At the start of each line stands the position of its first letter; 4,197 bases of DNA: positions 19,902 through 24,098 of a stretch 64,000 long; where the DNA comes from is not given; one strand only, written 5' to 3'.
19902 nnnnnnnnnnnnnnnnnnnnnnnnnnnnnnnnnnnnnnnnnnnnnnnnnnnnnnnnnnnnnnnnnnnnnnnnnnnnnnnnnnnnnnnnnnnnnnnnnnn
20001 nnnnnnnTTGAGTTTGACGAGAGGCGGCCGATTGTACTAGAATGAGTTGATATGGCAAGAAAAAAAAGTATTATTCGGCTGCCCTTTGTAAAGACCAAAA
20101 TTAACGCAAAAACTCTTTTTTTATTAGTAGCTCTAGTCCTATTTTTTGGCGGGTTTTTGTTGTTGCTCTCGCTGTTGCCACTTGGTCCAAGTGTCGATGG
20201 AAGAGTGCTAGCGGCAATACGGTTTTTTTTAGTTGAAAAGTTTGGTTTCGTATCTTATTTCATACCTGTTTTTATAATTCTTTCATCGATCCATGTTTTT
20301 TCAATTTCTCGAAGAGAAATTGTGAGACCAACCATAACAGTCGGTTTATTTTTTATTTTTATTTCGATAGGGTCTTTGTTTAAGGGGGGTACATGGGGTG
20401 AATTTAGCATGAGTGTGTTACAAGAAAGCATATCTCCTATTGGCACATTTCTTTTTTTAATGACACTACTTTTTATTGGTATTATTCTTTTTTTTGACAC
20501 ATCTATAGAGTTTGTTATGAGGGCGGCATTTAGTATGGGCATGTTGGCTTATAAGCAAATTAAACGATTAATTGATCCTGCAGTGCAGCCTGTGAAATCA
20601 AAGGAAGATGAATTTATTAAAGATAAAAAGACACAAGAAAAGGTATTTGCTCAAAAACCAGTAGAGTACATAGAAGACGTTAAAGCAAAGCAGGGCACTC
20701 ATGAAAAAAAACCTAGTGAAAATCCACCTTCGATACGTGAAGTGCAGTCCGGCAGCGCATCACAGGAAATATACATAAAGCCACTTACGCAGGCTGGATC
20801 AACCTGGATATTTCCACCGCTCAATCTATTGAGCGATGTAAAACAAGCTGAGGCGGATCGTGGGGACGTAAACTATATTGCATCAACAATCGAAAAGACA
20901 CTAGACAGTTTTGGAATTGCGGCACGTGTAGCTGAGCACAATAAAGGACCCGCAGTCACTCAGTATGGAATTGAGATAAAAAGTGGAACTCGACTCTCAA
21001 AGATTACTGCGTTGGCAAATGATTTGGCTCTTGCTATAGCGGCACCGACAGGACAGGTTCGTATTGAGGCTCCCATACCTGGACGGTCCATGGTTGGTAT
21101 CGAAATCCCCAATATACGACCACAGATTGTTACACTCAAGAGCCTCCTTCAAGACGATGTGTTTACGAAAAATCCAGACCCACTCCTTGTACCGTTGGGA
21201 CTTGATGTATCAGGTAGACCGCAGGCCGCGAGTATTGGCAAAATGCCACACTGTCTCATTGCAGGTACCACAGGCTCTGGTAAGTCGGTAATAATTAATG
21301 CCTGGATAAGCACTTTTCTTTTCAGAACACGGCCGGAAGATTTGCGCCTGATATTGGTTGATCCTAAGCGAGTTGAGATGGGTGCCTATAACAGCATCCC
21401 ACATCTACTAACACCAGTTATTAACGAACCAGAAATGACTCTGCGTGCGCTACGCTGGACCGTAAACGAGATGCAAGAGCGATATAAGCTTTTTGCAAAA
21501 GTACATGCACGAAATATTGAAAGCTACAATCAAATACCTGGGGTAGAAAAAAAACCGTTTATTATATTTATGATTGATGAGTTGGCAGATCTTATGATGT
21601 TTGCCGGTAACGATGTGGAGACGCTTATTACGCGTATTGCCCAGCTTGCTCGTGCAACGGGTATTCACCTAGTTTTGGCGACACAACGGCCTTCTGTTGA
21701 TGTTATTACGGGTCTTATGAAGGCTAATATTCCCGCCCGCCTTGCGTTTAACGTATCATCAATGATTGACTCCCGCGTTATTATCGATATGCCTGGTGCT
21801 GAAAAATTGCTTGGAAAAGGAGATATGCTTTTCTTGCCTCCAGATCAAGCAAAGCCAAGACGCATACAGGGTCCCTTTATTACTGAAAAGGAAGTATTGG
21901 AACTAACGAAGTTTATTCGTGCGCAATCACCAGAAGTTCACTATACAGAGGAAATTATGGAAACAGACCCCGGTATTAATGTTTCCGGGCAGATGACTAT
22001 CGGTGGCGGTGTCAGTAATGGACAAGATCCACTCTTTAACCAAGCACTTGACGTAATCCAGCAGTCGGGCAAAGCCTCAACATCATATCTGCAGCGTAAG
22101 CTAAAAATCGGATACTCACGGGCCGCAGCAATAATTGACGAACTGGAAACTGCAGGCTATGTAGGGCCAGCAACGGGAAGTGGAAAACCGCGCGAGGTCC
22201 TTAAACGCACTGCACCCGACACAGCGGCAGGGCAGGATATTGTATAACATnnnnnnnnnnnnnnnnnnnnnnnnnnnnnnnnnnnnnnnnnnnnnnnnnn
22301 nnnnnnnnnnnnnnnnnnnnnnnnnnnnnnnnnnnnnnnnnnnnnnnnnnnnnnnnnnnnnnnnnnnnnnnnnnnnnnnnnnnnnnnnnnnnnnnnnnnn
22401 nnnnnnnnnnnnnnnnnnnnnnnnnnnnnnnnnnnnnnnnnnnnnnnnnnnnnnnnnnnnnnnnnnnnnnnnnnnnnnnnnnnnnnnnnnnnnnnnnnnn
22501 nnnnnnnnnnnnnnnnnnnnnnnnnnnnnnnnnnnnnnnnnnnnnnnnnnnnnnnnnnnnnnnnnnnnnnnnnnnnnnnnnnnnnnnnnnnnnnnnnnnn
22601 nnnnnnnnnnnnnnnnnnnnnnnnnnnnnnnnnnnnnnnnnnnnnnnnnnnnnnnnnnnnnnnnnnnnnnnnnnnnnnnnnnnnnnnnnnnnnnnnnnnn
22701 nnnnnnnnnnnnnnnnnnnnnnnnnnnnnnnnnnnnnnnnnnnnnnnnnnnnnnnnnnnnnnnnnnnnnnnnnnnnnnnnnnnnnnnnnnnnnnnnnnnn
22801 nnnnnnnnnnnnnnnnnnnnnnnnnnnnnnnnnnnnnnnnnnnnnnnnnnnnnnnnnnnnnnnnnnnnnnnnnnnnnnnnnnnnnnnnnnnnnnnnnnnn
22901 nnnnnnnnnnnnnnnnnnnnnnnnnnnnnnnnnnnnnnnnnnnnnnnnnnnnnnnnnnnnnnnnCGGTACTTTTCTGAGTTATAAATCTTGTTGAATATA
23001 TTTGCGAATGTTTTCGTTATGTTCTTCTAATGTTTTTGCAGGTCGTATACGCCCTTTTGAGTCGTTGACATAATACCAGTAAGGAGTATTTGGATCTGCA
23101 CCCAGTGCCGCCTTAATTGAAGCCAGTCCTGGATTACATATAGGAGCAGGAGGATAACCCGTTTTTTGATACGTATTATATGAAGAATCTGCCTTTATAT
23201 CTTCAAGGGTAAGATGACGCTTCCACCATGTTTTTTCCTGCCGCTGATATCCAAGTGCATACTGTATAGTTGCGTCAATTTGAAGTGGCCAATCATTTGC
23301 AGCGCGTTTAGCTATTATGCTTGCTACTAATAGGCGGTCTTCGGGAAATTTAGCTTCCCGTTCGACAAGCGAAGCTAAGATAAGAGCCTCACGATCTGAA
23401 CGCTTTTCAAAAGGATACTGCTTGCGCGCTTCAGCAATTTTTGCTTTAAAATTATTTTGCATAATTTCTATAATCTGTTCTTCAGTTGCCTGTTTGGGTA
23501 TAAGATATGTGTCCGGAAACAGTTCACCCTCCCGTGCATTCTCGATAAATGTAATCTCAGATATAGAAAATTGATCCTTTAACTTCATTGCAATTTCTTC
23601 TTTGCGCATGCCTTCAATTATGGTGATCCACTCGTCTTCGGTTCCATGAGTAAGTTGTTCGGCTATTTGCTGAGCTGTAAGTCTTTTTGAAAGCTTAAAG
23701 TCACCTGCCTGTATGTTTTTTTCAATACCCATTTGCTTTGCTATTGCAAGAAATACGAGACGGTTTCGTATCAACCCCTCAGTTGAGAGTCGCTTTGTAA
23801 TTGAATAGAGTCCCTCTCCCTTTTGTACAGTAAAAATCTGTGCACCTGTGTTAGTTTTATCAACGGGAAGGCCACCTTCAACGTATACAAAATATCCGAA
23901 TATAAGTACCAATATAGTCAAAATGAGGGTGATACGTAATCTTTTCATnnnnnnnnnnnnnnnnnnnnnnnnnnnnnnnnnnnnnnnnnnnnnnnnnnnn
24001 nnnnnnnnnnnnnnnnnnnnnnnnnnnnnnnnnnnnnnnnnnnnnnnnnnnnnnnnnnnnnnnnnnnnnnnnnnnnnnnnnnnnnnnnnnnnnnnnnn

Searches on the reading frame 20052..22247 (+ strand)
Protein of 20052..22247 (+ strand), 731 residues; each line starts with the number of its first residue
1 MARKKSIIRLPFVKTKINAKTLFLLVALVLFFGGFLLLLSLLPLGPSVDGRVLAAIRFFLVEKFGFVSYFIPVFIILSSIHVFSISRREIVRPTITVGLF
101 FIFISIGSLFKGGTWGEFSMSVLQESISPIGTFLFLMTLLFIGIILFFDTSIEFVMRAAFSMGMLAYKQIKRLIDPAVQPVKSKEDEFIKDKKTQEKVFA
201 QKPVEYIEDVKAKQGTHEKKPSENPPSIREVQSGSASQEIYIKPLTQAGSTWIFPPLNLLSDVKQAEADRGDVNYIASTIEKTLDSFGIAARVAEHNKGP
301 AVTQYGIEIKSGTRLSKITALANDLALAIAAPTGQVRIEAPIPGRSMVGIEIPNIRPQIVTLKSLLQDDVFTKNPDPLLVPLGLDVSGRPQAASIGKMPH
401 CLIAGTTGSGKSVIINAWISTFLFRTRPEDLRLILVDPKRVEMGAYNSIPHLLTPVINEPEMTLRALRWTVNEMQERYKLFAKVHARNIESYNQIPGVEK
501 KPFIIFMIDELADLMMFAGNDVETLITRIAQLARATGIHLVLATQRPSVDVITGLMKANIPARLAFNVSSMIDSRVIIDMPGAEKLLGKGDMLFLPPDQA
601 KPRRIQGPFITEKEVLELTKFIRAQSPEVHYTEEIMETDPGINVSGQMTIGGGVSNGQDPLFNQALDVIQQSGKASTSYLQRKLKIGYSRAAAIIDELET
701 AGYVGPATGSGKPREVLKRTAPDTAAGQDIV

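Call 54: search_protein_families(library=pfam, proteins=[window:20052-22247:+], max_evalue=0.00001)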
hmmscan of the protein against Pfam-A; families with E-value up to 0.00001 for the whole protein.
window:20052-22247:+ (731 aa): 3 families
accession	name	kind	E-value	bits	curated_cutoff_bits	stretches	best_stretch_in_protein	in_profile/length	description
PF01580.24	FtsK_SpoIIIE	-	1.9e-54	184.9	24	1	362-549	2-221/221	FtsK/SpoIIIE family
PF17854.6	FtsK_alpha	-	2.3e-26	92.4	22.9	1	254-354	1-101/101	FtsK alpha domain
PF09397.16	FtsK_gamma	-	1.1e-24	86.3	30.6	1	658-717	3-61/63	Ftsk gamma domain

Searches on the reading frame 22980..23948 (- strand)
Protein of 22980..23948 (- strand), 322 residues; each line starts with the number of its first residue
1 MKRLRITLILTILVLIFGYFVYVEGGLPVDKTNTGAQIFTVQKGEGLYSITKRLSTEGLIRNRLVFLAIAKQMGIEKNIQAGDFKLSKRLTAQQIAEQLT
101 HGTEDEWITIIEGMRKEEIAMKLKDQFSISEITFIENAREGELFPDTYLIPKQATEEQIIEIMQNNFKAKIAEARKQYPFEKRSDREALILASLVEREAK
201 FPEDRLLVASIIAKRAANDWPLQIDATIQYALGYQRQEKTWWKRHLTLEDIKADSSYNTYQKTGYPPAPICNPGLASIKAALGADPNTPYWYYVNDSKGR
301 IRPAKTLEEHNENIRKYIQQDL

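Call 54: search_protein_families(library=pfam, proteins=[window:22980-23948:-], max_evalue=0.00001)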
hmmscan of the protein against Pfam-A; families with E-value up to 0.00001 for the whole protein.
window:22980-23948:- (322 aa): 1 family
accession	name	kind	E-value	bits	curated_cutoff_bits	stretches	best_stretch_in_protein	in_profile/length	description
PF02618.21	YceG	-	1.4e-71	241.6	32.4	1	39-316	1-275/275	YceG-like family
